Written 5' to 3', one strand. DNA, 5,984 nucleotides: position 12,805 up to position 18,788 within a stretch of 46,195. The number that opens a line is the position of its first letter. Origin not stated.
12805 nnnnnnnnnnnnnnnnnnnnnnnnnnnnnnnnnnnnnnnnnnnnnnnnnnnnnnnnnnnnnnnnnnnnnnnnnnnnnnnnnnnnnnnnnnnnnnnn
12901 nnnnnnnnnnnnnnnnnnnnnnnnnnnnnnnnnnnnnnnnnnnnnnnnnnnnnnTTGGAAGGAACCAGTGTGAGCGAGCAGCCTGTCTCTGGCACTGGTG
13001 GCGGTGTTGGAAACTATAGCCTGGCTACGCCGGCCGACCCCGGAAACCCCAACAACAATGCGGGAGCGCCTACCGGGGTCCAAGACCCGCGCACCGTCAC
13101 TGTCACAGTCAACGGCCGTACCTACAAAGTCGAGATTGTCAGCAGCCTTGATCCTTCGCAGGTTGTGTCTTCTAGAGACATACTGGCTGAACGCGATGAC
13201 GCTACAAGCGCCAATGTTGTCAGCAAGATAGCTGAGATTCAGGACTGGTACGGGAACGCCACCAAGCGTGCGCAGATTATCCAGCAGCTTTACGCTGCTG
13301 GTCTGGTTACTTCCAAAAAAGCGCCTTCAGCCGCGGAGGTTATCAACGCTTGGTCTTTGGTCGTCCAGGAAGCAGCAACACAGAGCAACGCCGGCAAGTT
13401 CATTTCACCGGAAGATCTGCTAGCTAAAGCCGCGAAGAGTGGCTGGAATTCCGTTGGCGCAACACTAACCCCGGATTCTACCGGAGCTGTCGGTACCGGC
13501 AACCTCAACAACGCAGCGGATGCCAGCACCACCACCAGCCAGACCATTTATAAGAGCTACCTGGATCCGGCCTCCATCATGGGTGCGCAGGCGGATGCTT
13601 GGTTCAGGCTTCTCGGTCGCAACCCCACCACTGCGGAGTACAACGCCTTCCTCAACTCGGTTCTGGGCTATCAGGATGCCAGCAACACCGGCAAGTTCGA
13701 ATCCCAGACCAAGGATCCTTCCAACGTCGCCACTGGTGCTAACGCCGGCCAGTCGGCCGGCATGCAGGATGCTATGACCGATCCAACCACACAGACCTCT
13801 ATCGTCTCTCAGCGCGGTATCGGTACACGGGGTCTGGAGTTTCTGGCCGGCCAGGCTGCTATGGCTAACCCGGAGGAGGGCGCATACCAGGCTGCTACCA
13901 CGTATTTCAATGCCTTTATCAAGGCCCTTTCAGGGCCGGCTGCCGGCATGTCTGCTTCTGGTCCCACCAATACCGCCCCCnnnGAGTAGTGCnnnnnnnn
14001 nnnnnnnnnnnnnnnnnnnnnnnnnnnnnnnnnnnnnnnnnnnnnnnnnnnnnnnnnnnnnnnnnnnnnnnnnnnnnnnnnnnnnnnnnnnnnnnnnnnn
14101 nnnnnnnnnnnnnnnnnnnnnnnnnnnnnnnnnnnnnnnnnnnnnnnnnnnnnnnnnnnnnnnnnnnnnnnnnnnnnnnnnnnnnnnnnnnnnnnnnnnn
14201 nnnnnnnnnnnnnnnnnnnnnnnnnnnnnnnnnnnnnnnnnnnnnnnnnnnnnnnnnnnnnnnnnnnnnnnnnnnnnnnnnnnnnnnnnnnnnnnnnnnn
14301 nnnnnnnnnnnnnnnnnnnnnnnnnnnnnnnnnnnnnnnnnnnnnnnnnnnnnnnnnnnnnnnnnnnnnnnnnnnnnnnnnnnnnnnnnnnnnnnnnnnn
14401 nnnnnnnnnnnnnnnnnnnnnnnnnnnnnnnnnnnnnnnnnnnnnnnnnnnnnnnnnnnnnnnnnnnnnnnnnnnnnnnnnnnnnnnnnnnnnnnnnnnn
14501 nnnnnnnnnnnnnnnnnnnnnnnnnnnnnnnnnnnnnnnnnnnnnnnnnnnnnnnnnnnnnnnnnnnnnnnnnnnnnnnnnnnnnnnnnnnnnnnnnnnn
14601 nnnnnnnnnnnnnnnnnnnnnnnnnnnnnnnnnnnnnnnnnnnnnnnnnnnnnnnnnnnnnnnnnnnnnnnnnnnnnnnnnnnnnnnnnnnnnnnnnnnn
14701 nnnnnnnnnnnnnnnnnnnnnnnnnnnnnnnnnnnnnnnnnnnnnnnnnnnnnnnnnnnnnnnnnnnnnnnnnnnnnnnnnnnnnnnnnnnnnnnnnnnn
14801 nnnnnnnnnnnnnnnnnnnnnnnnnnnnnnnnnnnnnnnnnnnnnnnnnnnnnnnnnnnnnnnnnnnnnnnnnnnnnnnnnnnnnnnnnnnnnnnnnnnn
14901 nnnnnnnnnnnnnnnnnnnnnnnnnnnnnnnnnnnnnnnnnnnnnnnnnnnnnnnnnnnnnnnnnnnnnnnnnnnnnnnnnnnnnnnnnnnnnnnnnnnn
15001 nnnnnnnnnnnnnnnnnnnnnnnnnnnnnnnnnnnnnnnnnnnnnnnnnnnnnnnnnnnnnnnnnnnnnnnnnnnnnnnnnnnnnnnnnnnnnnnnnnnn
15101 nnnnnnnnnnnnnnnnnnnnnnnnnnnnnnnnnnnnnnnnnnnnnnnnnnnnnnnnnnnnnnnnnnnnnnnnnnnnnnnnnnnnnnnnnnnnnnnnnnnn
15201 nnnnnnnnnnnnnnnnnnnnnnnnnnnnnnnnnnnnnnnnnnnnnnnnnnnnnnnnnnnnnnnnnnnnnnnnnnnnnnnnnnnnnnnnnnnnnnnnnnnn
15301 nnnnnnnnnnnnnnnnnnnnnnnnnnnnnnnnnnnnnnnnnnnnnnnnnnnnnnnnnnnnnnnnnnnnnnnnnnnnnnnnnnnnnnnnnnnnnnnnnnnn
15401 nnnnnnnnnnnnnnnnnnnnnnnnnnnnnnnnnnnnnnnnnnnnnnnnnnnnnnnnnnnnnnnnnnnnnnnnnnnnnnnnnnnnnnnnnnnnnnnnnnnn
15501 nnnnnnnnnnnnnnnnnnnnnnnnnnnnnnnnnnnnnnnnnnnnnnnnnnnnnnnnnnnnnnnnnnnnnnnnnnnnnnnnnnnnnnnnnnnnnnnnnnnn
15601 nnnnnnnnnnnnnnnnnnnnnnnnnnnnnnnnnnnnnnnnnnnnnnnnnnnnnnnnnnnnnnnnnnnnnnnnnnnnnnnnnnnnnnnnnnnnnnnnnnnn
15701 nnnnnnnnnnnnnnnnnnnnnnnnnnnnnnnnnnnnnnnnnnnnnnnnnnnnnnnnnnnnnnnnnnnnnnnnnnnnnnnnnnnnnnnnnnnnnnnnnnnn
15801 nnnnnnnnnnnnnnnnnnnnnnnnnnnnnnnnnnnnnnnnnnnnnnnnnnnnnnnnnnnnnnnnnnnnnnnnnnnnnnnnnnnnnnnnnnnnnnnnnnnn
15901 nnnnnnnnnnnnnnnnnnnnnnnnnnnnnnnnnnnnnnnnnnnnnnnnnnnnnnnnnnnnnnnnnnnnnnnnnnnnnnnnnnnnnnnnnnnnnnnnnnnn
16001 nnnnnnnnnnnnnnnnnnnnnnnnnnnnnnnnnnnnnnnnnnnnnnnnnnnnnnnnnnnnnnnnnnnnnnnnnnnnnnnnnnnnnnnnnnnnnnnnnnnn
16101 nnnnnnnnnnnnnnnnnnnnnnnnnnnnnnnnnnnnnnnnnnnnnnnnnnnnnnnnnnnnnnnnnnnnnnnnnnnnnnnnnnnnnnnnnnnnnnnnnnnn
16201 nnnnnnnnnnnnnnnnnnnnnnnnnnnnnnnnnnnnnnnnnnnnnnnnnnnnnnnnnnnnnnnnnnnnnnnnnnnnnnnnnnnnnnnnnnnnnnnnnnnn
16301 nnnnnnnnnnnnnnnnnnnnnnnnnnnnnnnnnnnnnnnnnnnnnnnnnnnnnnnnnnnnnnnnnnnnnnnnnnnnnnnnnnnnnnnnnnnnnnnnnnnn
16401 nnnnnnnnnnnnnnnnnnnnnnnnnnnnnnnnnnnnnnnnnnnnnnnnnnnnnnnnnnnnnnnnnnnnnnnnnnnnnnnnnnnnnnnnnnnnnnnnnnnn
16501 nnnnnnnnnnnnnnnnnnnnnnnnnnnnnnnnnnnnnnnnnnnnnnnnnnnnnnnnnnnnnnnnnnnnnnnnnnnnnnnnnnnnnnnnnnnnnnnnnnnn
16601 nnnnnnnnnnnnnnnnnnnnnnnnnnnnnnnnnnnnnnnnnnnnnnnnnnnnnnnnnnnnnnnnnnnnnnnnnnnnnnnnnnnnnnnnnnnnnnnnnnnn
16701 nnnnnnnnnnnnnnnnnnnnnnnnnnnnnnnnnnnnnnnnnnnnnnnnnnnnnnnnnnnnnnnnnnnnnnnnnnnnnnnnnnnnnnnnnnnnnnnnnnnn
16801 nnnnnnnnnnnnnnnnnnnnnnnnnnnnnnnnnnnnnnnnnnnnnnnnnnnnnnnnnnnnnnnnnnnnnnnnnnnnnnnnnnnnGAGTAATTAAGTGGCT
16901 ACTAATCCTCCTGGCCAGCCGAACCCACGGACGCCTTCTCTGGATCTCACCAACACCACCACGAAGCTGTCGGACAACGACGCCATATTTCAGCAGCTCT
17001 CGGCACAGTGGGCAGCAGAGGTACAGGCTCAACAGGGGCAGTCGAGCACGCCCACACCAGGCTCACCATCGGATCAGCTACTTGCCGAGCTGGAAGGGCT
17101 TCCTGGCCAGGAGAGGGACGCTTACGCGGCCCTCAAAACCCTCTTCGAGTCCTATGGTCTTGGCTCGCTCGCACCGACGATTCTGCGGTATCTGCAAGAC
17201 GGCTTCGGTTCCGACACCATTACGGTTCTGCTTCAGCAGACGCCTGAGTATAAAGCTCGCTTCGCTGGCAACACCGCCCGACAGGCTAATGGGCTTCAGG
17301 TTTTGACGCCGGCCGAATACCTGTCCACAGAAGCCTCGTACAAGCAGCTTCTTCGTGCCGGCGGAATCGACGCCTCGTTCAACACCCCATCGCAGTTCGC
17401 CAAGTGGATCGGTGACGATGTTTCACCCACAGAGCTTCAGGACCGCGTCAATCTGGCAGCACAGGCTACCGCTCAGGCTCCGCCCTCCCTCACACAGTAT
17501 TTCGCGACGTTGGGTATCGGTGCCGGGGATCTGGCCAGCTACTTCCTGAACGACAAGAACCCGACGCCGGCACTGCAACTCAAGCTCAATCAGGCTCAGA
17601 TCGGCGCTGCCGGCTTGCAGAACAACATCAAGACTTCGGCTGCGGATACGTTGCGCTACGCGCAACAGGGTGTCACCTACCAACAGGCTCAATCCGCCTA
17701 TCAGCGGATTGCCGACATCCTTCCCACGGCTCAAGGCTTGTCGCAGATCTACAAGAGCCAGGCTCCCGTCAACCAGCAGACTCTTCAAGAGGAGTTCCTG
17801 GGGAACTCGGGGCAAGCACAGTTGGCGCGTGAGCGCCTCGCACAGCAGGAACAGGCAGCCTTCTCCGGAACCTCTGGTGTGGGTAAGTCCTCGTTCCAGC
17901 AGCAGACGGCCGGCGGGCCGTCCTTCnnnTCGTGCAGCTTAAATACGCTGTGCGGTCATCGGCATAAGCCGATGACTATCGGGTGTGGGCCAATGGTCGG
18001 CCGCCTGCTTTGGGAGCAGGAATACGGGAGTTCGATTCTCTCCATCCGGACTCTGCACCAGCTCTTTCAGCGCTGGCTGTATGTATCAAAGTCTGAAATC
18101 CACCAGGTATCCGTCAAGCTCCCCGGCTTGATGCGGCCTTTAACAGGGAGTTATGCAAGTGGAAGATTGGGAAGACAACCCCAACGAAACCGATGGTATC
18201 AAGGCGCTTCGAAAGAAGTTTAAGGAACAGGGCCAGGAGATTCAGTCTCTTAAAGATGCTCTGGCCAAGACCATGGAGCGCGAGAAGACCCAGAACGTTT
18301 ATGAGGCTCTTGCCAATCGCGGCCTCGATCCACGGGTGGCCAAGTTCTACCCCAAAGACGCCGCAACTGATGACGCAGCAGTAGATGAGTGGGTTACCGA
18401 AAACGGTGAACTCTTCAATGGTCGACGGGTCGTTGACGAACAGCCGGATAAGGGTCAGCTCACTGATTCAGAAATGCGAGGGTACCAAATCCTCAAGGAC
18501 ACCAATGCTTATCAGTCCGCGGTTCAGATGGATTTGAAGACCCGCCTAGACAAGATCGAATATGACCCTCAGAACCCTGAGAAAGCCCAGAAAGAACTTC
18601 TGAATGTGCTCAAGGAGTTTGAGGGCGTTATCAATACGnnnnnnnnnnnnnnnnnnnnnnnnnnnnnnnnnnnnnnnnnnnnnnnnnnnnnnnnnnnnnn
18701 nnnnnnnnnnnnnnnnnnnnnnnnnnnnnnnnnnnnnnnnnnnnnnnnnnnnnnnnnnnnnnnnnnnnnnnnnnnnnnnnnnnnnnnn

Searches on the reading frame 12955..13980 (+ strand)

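Call 18: search_protein_families(library=phrogs, proteins=[window:12955-13980:+], max_evalue=0.001)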
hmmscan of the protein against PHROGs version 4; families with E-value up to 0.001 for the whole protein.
window:12955-13980:+ (342 aa): 1 family
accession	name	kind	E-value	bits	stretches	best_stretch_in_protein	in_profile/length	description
phrog_13037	-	unknown function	8.4e-08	32.9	1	86-326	75-275/276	-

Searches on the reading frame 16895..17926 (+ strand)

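Call 18: search_protein_families(library=phrogs, proteins=[window:16895-17926:+], max_evalue=0.001)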
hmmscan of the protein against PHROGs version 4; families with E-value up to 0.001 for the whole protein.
window:16895-17926:+ (344 aa): 1 family
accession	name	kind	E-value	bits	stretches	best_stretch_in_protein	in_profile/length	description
phrog_8424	-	unknown function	4.9e-77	261.1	1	58-339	113-390/392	-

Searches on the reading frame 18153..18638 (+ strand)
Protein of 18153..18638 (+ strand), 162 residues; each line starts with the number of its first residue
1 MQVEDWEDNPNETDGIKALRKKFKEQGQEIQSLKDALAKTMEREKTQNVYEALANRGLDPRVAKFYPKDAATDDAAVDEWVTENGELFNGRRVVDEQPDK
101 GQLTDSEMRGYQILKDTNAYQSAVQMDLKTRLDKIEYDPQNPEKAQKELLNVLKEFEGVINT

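Call 18: search_protein_families(library=phrogs, proteins=[window:18153-18638:+], max_evalue=0.001)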
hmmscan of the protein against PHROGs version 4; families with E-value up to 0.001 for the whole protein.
window:18153-18638:+ (162 aa): 1 family
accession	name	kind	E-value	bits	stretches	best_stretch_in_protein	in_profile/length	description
phrog_7813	-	unknown function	6.8e-15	56.6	1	3-103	6-102/151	-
